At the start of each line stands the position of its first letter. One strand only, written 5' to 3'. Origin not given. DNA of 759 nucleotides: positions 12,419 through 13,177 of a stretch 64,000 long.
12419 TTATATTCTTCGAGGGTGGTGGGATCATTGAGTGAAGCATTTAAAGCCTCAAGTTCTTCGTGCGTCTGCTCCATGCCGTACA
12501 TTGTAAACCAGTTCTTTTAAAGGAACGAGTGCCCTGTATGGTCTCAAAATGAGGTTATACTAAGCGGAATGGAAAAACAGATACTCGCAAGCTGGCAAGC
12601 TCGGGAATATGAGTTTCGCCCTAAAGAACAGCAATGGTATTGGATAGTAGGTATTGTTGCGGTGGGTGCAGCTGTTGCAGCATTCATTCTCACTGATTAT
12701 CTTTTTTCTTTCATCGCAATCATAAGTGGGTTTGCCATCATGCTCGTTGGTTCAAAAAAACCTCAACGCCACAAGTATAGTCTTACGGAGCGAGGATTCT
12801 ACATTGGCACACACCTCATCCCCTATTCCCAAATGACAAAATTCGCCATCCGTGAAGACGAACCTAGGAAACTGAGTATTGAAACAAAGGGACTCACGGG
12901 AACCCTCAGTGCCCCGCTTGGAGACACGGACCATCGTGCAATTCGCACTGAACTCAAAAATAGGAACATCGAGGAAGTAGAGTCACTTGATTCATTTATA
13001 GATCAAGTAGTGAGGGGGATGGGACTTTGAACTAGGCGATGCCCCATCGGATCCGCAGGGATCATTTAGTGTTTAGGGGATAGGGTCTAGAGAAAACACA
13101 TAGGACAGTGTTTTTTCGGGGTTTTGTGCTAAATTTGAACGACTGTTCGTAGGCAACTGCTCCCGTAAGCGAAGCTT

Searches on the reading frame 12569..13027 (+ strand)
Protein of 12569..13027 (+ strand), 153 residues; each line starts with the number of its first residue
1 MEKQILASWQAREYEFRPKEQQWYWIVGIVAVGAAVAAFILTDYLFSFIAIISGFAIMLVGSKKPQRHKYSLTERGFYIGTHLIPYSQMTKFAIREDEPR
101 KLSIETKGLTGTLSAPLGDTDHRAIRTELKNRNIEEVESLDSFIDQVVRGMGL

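Call 3: search_protein_families(library=pfam, proteins=[window:12569-13027:+], max_evalue=0.01)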
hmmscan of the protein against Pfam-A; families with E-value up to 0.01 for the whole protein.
window:12569-13027:+ (153 aa): 1 family
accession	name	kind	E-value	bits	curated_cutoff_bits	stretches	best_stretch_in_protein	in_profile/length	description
PF18923.6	DUF5673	-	1.2e-05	25.6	26.7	1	68-138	1-58/66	Domain of unknown function (DUF5673)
